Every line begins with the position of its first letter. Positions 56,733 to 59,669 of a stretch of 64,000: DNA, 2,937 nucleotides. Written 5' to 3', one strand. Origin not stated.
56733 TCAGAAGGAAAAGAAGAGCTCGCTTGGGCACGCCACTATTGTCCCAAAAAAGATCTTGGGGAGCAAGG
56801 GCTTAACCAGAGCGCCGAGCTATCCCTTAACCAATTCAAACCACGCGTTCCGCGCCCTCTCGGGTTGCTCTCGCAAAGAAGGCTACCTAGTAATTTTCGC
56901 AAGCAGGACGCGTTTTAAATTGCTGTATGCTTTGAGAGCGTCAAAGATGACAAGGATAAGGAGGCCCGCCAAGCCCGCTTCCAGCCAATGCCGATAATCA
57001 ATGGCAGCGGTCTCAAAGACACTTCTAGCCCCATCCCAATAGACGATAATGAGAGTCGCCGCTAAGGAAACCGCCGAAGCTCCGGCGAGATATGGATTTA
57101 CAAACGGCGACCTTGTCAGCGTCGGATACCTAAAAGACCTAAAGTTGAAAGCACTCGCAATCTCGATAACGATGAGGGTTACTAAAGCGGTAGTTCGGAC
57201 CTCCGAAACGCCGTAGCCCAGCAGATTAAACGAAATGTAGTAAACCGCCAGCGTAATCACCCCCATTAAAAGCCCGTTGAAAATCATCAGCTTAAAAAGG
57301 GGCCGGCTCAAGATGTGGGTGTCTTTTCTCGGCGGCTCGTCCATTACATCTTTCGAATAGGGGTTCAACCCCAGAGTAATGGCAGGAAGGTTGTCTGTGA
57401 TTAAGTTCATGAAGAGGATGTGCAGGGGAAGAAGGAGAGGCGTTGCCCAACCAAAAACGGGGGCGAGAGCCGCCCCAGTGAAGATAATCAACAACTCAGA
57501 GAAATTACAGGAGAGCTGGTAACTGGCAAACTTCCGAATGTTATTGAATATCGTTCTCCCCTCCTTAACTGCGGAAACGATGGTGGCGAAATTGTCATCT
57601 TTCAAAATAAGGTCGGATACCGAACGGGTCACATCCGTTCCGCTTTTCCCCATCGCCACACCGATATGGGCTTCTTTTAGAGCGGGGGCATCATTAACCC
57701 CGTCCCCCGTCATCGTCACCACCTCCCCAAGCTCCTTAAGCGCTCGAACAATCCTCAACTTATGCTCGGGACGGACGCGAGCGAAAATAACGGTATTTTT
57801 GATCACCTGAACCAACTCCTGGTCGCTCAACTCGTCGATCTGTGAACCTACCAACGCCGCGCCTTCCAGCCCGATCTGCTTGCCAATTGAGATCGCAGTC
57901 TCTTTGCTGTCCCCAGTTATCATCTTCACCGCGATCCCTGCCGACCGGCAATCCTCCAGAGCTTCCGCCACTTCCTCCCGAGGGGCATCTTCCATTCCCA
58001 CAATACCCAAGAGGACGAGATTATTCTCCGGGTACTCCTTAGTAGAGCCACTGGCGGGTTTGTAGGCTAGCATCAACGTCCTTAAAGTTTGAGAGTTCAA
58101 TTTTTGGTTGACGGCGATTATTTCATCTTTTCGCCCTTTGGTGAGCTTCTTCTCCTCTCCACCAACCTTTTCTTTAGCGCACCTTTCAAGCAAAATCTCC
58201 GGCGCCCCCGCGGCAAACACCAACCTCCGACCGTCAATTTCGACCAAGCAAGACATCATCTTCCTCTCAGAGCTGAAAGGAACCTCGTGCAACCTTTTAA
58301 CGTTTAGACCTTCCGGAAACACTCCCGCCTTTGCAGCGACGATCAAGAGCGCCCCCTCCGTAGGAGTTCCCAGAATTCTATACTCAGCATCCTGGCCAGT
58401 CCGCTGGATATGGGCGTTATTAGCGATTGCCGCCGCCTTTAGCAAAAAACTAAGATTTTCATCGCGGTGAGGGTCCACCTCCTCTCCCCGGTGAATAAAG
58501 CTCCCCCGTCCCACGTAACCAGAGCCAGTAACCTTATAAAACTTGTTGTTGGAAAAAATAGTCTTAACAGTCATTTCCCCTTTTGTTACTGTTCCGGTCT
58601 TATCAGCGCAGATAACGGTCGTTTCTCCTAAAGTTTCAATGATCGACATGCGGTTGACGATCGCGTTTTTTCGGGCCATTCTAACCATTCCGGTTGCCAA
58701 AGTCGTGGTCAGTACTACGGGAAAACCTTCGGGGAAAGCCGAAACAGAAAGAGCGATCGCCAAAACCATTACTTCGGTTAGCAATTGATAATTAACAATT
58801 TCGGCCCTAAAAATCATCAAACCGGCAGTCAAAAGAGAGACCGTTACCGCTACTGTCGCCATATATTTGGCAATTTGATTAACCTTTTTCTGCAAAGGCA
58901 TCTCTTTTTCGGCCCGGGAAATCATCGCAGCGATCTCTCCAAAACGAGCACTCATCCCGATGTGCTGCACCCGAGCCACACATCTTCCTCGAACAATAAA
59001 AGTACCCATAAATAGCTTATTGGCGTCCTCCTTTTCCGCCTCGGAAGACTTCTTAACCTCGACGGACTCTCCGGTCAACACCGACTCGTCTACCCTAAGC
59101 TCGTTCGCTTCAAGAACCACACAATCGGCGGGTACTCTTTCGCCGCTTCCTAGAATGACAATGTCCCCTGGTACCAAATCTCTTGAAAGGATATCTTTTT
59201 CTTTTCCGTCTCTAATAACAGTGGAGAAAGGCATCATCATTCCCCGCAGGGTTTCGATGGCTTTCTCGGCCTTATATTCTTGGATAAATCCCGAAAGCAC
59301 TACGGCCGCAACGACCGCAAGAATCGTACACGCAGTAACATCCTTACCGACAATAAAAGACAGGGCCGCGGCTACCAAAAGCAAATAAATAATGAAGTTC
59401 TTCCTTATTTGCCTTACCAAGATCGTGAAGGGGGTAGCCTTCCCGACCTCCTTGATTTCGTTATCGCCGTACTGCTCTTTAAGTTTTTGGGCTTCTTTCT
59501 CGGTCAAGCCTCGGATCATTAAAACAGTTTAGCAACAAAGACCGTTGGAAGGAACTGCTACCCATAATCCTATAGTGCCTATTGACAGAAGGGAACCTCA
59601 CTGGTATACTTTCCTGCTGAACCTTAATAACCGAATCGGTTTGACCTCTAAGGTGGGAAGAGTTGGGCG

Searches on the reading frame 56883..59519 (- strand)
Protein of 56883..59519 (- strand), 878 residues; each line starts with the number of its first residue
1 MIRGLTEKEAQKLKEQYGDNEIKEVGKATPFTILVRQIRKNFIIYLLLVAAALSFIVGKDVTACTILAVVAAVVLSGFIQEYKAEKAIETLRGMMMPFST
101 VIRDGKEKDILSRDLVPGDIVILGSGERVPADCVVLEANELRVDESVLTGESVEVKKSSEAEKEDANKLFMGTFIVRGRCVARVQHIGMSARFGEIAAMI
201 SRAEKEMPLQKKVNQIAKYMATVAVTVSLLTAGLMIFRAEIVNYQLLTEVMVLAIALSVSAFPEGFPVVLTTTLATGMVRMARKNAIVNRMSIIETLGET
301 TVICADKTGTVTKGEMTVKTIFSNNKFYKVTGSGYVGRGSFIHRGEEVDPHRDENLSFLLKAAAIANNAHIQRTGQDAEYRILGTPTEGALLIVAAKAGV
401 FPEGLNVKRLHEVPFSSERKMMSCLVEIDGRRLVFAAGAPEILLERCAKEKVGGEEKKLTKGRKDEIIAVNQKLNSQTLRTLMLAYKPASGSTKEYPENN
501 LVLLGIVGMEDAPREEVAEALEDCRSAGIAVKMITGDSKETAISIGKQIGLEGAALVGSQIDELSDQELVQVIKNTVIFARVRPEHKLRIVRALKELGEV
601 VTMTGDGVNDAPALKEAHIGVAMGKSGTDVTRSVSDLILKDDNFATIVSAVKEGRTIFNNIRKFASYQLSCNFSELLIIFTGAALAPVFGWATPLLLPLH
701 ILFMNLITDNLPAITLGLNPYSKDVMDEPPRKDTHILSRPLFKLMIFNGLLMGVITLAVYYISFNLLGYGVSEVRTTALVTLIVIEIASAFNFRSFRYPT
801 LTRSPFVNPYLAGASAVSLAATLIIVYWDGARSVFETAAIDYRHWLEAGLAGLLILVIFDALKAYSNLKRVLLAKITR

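Call 23: search_protein_families(library=pfam, proteins=[window:56883-59519:-], max_evalue=0.001)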
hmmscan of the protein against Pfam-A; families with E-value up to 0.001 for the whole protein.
window:56883-59519:- (878 aa): 6 families
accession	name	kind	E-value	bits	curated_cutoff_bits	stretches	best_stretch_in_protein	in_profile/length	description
PF00122.25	E1-E2_ATPase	-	2.1e-49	167.9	28.1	1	97-284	5-181/181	E1-E2 ATPase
PF00689.26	Cation_ATPase_C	-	7.2e-40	137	27.3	1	695-863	3-173/175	Cation transporting ATPase, C-terminus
PF00702.32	Hydrolase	-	7.8e-18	66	26.4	1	302-618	3-191/191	haloacid dehalogenase-like hydrolase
PF13246.12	Cation_ATPase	-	1.6e-16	60.5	21.7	1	365-448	2-89/91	Cation transport ATPase (P-type)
PF00690.31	Cation_ATPase_N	-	1.2e-12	47.7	20.4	1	3-54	19-69/69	Cation transporter/ATPase, N-terminus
PF08282.18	Hydrolase_3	-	0.00021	21.5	20.9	0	601-642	206-246/255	haloacid dehalogenase-like hydrolase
